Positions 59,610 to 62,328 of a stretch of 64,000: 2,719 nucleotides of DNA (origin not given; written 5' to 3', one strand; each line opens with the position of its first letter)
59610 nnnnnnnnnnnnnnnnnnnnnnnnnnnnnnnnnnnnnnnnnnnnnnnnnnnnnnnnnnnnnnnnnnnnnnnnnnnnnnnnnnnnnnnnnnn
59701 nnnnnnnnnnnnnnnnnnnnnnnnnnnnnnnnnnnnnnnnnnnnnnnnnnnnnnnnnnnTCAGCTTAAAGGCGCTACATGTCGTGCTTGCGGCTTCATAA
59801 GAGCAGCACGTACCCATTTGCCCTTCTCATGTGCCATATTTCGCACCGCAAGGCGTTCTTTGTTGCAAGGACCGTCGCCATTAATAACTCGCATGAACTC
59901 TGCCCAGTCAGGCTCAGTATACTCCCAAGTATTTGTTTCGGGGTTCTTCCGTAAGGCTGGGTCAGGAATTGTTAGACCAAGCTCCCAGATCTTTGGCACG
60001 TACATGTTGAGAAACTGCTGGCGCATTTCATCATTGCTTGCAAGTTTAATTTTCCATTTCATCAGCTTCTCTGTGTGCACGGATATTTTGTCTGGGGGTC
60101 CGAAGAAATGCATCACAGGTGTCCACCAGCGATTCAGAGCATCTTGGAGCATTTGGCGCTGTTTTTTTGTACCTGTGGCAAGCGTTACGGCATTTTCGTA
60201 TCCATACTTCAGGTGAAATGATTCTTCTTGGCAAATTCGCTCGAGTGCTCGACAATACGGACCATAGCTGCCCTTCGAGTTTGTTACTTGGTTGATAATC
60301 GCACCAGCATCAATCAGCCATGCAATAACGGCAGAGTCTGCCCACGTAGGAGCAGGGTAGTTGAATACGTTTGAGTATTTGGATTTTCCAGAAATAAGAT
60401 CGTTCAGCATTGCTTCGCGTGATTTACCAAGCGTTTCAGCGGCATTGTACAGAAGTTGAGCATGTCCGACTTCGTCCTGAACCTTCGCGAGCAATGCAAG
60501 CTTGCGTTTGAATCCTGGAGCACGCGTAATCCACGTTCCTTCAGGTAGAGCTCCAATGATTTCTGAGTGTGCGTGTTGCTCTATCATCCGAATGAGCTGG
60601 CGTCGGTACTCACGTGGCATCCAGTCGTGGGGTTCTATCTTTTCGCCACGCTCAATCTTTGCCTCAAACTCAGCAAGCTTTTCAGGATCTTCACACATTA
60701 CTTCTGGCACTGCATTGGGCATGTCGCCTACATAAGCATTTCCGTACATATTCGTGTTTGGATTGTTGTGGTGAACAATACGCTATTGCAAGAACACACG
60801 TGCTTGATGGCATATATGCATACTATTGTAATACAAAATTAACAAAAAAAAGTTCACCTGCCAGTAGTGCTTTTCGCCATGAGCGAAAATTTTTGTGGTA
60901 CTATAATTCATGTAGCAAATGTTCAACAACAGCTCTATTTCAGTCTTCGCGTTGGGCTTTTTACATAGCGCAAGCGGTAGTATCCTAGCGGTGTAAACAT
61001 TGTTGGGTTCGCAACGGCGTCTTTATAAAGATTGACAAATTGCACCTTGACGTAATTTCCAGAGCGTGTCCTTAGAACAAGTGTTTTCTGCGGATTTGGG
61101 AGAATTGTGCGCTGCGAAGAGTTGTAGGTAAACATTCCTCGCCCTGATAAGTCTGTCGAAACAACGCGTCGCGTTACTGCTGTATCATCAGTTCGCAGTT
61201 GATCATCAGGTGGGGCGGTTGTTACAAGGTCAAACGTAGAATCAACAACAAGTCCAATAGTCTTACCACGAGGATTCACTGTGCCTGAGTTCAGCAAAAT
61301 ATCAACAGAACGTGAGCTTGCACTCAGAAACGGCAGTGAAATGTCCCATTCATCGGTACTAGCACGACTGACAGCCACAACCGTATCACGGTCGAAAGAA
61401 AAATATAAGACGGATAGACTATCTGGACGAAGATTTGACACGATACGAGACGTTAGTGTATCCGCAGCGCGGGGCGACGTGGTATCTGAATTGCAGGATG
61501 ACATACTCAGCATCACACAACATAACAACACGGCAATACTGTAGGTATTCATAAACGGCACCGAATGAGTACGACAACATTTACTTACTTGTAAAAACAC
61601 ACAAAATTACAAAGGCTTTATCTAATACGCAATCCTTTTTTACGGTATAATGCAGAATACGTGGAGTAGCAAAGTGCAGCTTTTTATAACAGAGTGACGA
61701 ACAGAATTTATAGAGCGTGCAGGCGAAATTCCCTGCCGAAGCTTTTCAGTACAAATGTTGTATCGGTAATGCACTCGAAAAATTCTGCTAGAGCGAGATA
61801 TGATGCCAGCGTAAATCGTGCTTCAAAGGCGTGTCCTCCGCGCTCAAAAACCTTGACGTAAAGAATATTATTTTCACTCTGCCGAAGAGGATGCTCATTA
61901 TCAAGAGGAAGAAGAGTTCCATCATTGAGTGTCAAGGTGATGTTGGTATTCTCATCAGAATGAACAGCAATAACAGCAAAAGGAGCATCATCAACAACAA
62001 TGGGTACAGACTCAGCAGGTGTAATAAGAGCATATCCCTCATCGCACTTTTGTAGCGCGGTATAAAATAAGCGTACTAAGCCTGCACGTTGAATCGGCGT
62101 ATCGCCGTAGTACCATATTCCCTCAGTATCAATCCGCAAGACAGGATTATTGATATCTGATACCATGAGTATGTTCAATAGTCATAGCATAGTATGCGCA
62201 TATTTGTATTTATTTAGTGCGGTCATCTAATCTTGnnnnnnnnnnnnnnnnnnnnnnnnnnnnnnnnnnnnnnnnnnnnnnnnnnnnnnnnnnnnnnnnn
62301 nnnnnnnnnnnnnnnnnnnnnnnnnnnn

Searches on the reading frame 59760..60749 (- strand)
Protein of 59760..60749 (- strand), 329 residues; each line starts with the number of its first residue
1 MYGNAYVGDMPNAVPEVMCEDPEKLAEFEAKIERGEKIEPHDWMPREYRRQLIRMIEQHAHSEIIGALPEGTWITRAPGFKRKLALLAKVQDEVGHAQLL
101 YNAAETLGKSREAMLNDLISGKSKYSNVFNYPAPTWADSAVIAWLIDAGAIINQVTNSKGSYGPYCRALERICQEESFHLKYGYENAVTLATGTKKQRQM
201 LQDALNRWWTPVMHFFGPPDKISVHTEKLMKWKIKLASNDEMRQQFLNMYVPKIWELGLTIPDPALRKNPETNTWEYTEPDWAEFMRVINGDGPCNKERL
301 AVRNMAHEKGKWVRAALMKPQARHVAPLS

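Call 12: search_protein_families(library=ncbifam, proteins=[window:59760-60749:-])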
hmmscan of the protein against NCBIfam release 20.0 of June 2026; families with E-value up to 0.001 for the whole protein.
window:59760-60749:- (329 aa): 2 families
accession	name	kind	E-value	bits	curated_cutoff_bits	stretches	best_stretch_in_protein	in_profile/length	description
TIGR02156.2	PA_CoA_Oxy1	equivalog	3.7e-136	452.9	280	1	28-316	1-289/289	1,2-phenylacetyl-CoA epoxidase subunit PaaA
TIGR02158.1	PA_CoA_Oxy3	equivalog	3.4e-18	66.3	133.35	1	64-269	6-208/237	1,2-phenylacetyl-CoA epoxidase subunit PaaC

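Call 46: find_encoding_contigs(protein=window:59760-60749:-, flank=10000, max_places=4)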
Protein window:59760-60749:- (329 aa): 1 contig read that carries it; 1 place shown.
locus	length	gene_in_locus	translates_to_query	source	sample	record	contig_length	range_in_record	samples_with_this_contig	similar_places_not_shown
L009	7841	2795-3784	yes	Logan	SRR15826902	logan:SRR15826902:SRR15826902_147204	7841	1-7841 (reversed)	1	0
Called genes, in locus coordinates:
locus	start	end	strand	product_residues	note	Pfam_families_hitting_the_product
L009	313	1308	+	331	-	PF01051:Rep3_N, PF21205:Rep3_C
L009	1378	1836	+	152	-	PF06938:DUF1285_N, PF21028:DUF1285_C (weak)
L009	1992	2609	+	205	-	PF14064:HmuY (weak)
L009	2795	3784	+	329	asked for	PF05138:PaaA_PaaC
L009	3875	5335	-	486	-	PF05359:DUF748 (faint), PF00691:OmpA, PF04773:FecR (weak)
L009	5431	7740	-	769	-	PF00672:HAMP, PF00512:HisKA, PF02518:HATPase_c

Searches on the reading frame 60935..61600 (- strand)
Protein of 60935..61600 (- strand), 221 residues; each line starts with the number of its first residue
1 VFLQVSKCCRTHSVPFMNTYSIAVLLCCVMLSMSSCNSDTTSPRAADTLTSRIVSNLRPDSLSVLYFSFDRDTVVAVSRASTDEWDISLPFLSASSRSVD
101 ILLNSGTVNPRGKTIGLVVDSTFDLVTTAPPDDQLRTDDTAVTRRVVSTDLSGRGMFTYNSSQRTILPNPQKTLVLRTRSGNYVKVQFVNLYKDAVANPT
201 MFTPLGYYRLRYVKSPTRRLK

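Call 12: search_protein_families(library=ncbifam, proteins=[window:60935-61600:-])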
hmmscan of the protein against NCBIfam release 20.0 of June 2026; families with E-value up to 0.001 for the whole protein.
window:60935-61600:- (221 aa): 0 families

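Call 26: search_protein_families(library=pfam, max_evalue=0.00001, proteins=[window:60935-61600:-])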
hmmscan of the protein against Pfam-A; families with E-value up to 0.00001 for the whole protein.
window:60935-61600:- (221 aa): 1 family
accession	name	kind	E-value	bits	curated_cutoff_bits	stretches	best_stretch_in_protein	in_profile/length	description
PF14064.11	HmuY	-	2.7e-07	31.3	27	1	65-195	6-146/157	HmuY protein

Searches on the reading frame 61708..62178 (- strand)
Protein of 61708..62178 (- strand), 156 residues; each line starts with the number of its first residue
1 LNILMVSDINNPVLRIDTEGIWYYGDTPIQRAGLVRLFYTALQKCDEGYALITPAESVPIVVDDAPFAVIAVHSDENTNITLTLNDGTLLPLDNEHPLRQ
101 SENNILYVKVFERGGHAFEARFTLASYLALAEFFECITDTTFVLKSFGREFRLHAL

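Call 12: search_protein_families(library=ncbifam, proteins=[window:61708-62178:-])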
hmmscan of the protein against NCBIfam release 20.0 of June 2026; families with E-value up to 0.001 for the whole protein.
window:61708-62178:- (156 aa): 0 families

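Call 26: search_protein_families(library=pfam, max_evalue=0.00001, proteins=[window:61708-62178:-])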
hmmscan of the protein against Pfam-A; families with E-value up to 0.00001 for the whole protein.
window:61708-62178:- (156 aa): 1 family
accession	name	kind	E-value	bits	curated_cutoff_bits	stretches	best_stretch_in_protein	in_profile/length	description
PF06938.16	DUF1285_N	-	1.6e-14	53.8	29.3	1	14-65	16-67/67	Domain of unknown function (DUF1285), N-terminal domain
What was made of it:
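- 61708..62178 (-): DUF1285 gene directly downstream of rep, possibly co-transcribed. Conserved partner of rep in most relatives. Pfam DUF1285_N (call 26).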
